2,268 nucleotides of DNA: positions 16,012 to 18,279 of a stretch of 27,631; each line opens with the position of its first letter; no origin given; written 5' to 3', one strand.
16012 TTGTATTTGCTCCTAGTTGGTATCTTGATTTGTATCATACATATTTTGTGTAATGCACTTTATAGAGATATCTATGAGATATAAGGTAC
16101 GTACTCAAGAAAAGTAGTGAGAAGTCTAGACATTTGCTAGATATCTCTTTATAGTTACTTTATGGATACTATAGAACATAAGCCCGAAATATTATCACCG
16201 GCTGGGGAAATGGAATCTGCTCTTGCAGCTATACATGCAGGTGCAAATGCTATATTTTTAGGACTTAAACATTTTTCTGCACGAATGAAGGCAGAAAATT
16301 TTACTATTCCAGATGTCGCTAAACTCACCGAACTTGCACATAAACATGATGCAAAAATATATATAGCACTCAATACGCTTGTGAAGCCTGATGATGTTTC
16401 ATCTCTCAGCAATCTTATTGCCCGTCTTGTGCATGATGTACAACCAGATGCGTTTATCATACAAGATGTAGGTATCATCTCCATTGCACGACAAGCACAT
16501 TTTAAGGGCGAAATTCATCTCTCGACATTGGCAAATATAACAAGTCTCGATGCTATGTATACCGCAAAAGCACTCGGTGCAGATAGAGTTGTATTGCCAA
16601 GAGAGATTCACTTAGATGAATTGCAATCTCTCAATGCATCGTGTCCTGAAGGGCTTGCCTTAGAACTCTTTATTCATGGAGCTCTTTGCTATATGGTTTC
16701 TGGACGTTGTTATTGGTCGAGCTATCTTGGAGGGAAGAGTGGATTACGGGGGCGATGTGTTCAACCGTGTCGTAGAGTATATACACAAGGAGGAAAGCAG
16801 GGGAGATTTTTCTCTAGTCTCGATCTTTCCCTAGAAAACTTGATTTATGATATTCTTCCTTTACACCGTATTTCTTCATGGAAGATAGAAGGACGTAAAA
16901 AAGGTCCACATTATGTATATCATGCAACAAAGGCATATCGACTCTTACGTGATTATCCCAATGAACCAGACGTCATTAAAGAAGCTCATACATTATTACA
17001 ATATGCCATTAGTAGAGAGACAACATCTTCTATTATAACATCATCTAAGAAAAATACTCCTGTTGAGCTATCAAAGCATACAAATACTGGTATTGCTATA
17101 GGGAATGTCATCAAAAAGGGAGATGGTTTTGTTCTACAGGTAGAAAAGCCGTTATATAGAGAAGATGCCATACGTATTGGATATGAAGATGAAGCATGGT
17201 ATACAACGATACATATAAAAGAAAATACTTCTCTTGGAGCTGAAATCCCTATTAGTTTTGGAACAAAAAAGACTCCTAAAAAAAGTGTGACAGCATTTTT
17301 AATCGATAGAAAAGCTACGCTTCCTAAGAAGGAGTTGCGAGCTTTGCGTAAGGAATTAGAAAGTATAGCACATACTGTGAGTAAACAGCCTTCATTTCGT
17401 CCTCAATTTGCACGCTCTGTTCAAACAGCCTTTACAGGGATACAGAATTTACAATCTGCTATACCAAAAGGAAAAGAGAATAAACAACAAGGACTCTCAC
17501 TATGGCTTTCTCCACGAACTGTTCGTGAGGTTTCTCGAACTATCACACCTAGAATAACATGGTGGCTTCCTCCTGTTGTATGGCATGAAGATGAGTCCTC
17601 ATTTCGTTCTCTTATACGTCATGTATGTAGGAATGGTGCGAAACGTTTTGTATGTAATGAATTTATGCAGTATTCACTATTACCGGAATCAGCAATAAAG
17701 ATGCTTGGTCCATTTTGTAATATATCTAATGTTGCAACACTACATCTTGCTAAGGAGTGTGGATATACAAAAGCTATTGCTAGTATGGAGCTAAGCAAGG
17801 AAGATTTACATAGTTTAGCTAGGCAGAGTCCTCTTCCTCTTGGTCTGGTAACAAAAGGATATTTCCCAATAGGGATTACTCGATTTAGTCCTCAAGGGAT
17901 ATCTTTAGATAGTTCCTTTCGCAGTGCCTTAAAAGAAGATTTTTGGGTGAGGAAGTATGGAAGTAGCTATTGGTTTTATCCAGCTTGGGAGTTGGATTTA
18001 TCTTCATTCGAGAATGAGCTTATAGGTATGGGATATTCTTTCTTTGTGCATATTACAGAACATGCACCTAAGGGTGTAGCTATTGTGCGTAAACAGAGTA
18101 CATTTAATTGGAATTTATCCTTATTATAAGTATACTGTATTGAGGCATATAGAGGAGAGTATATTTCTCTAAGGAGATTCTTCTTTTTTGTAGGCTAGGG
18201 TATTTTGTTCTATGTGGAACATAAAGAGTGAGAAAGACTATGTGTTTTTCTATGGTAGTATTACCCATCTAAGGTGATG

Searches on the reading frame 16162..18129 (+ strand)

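Call 41: search_protein_families(library=pfam, proteins=[window:16162-18129:+], max_evalue=0.001)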
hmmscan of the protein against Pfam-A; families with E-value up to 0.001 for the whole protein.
window:16162-18129:+ (655 aa): 1 family
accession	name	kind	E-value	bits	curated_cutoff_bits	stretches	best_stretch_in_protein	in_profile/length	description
PF01136.24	Peptidase_U32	-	3e-57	194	22.4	1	87-292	9-227/233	Peptidase family U32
